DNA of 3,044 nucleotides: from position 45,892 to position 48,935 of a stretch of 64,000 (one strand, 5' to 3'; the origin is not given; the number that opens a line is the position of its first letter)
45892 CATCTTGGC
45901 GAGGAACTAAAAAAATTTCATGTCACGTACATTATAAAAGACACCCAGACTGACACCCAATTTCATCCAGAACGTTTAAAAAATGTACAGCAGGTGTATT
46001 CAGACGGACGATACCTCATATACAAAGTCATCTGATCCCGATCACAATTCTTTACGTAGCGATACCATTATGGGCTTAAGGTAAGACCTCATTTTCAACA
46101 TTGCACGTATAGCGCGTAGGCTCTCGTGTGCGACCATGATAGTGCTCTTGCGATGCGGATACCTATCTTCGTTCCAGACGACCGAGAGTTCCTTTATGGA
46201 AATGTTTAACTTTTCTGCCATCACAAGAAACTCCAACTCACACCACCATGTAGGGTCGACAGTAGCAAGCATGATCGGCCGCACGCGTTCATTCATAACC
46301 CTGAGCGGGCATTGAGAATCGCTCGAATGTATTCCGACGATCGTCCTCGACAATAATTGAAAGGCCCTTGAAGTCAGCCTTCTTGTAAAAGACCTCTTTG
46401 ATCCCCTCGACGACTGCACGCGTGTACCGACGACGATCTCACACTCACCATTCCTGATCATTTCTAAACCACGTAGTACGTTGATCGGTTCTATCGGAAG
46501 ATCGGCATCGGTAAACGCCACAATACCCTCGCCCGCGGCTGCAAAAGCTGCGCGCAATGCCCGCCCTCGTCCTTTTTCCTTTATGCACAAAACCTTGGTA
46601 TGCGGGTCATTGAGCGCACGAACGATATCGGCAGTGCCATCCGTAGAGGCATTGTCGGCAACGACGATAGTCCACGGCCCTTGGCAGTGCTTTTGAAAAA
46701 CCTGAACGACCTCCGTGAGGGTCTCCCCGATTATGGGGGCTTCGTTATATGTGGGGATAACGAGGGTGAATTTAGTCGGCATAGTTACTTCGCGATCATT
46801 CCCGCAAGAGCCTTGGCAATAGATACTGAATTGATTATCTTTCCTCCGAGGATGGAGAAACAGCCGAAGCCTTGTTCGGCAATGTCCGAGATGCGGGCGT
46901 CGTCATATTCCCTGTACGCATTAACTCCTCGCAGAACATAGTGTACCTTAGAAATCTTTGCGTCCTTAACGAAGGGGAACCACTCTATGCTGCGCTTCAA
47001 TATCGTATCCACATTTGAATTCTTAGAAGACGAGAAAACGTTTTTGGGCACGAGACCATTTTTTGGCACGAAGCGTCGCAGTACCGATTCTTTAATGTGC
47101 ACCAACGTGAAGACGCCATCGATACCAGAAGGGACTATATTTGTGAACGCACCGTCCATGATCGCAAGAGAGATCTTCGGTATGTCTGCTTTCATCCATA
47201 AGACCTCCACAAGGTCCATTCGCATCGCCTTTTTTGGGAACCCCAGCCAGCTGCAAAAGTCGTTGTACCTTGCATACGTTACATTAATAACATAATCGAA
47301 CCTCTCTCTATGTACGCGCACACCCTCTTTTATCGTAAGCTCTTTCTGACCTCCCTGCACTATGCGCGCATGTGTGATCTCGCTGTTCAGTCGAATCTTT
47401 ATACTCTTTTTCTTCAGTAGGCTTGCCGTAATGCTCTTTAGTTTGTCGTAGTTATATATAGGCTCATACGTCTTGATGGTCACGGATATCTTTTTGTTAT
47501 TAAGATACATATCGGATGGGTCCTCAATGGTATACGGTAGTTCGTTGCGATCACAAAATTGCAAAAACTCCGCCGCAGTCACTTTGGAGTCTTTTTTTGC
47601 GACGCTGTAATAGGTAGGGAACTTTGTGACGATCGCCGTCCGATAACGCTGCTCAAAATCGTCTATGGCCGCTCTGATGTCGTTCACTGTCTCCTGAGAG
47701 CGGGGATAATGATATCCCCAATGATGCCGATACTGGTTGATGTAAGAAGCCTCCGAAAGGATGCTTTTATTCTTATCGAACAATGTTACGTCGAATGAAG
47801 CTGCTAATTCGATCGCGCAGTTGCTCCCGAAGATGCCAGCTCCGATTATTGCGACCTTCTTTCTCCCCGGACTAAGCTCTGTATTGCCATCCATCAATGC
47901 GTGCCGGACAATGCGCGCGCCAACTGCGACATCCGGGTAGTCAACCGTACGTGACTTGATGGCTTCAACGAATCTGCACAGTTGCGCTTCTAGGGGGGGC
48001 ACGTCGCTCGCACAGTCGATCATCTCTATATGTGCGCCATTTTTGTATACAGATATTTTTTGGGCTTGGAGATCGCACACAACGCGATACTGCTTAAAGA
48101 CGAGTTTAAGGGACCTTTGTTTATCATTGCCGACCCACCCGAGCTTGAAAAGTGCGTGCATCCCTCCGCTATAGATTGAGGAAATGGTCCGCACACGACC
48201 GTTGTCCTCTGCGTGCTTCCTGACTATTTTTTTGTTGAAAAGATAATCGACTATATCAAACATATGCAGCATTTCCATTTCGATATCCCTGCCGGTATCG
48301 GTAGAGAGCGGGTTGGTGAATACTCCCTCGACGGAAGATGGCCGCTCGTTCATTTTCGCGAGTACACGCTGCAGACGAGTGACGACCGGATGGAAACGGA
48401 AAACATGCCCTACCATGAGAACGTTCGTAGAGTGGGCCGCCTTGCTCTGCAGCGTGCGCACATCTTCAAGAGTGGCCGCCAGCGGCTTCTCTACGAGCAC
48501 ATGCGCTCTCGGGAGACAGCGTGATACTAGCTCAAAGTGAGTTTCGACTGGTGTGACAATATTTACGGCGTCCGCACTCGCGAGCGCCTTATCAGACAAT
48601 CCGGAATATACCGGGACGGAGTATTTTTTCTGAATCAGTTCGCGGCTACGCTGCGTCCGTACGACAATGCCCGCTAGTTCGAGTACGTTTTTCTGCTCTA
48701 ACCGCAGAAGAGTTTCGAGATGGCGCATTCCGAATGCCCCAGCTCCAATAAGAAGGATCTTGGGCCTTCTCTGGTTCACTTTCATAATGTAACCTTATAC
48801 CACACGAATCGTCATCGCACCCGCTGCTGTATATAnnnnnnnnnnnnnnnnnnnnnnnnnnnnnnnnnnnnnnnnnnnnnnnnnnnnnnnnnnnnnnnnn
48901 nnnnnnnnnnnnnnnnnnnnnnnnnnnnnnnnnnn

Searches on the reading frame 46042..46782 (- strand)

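Call 11: search_protein_families(library=pfam, proteins=[window:46042-46782:-], max_evalue=0.001)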
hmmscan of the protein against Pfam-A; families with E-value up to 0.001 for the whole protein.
window:46042-46782:- (246 aa): 2 families
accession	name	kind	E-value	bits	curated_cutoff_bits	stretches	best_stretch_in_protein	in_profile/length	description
PF00535.33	Glycos_transf_2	-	4.1e-22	79.3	23.3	1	7-136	2-130/168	Glycosyl transferase family 2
PF13641.12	Glyco_tranf_2_3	-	1.3e-08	35.6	27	1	3-99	2-101/230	Glycosyltransferase like family 2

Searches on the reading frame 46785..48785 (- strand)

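Call 11: search_protein_families(library=pfam, proteins=[window:46785-48785:-], max_evalue=0.001)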
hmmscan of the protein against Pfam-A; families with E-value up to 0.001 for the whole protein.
window:46785-48785:- (666 aa): 5 families
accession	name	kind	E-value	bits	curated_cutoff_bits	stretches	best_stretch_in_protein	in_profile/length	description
PF01408.29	GFO_IDH_MocA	-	3.8e-21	76.5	24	1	9-127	2-120/120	Oxidoreductase family, NAD-binding Rossmann fold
PF01266.30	DAO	-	1.1e-10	42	27.9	1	310-501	1-200/353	FAD dependent oxidoreductase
PF13450.12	NAD_binding_8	-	1.9e-06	28.5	21.9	1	313-363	1-54/68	NAD(P)-binding Rossmann-like domain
PF02254.24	TrkA_N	-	3.3e-05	24.6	23.8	0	311-348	1-39/116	TrkA-N domain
PF07992.20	Pyr_redox_2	-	0.00012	22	26.1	0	309-394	1-87/291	Pyridine nucleotide-disulphide oxidoreductase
